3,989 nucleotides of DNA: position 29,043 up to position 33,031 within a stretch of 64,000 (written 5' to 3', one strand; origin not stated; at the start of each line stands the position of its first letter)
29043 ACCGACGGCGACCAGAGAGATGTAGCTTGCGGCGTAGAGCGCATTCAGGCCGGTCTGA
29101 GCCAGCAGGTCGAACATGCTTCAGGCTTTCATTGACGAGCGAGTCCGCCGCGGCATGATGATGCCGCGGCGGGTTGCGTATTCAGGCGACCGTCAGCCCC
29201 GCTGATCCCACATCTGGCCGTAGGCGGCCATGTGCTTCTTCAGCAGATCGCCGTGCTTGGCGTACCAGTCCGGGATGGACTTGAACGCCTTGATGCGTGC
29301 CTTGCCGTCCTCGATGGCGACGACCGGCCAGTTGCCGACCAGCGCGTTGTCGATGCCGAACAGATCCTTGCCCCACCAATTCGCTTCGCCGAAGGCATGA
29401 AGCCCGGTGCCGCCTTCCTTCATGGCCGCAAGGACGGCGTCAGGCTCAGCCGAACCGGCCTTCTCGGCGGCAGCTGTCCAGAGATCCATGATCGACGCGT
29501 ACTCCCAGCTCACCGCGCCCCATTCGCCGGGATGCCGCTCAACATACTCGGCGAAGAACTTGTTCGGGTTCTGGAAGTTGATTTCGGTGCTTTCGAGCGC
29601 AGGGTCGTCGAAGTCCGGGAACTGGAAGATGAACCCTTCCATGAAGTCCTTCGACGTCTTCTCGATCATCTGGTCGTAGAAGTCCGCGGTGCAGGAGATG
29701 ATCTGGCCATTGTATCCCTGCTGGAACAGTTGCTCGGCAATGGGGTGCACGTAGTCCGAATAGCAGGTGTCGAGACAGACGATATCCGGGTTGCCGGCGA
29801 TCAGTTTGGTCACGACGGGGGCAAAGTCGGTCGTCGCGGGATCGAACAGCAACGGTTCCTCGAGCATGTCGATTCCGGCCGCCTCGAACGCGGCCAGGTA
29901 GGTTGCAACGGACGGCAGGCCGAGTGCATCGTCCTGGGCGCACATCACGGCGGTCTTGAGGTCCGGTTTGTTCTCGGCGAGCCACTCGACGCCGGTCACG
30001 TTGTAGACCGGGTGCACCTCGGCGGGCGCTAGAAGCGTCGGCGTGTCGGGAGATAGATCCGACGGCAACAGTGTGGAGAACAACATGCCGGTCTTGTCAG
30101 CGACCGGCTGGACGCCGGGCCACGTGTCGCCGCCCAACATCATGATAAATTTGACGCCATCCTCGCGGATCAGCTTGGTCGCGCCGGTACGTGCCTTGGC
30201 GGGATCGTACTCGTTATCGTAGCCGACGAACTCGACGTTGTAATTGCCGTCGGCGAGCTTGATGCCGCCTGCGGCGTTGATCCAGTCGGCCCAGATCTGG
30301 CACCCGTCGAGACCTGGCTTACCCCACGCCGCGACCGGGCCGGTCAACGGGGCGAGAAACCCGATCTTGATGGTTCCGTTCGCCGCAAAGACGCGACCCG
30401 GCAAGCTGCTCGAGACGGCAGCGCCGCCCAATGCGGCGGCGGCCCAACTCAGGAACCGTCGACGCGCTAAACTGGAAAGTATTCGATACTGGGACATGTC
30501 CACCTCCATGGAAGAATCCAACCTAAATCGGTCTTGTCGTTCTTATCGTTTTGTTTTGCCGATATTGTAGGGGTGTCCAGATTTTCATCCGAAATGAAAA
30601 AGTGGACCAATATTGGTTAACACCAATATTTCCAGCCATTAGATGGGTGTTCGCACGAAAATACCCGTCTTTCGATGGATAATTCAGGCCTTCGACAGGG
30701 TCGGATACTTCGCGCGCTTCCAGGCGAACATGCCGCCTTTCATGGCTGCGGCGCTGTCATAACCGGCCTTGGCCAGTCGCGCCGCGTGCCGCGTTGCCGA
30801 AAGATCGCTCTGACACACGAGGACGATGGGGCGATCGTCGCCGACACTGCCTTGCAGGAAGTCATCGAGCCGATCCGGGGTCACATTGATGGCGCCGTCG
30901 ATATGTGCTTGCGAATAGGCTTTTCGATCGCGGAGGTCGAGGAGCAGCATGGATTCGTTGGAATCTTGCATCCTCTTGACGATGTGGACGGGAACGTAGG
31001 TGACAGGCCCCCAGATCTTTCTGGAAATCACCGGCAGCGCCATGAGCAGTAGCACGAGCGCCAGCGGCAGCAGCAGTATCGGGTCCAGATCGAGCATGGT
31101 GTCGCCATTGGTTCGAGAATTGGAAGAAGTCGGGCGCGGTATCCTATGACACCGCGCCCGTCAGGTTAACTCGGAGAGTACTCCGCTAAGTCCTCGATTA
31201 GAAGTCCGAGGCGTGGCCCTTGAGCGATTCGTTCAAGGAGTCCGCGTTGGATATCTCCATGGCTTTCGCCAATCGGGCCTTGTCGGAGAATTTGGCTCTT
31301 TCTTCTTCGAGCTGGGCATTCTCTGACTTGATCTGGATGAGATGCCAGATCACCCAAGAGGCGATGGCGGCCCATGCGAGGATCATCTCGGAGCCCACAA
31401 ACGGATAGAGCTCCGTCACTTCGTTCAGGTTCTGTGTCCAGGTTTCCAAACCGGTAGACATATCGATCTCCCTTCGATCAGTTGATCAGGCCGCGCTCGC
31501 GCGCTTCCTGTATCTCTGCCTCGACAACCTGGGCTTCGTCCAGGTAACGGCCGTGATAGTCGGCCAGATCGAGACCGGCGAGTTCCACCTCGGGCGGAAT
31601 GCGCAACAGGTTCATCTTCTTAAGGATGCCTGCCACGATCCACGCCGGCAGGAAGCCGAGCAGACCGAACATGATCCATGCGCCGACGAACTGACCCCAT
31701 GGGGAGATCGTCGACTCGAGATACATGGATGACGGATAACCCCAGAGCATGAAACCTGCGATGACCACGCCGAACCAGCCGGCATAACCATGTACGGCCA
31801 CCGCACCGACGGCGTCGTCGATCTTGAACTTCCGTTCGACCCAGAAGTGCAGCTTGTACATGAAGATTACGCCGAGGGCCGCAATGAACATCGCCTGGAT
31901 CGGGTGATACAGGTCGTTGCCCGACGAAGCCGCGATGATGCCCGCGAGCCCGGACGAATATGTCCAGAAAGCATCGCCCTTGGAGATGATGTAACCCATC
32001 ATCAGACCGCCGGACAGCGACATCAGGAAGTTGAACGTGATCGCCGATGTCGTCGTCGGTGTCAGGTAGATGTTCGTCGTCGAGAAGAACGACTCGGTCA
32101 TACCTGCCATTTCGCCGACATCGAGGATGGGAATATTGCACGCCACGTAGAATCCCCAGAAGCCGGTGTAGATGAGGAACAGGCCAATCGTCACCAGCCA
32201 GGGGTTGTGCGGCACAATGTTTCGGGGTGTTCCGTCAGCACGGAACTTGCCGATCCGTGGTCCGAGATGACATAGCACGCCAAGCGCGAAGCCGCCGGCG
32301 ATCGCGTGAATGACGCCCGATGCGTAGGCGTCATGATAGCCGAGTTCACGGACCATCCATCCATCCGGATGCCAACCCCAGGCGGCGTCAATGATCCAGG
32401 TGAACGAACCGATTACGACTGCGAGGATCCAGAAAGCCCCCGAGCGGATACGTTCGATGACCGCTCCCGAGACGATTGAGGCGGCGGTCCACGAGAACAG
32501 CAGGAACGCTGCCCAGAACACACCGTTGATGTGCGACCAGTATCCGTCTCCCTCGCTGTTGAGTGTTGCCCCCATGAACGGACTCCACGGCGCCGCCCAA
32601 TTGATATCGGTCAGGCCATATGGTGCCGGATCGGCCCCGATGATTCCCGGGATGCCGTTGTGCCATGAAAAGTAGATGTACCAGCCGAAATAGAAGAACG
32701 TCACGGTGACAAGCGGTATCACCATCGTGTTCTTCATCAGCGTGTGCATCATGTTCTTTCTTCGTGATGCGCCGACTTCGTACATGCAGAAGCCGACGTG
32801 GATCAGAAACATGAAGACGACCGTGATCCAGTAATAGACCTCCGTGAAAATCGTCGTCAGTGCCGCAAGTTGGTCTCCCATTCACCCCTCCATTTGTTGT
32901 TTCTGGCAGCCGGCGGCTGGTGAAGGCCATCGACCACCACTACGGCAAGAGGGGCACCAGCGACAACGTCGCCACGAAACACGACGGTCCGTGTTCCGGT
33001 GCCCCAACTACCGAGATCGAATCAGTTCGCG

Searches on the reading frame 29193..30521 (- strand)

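Call 78: search_protein_families(library=pfam, proteins=[window:29193-30521:-], max_evalue=0.001)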
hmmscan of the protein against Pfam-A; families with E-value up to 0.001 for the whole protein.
window:29193-30521:- (442 aa): 3 families
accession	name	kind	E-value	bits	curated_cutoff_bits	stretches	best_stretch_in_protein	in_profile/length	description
PF13458.12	Peripla_BP_6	-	3.5e-51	175.3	31.7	1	50-404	1-339/343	Periplasmic binding protein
PF13433.12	Peripla_BP_5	-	6.3e-10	39.1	27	1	51-127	1-73/363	Periplasmic binding protein domain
PF02608.20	Bmp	-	0.00011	21.7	24.1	1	84-149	146-211/301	ABC transporter substrate-binding protein PnrA-like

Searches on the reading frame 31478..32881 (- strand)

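Call 78: search_protein_families(library=pfam, proteins=[window:31478-32881:-], max_evalue=0.001)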
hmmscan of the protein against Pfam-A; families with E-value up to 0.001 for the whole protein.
window:31478-32881:- (467 aa): 1 family
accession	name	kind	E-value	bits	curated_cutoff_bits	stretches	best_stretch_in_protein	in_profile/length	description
PF00909.26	Ammonium_transp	-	1.1e-54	186.2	23.2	1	19-443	5-395/399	Ammonium Transporter Family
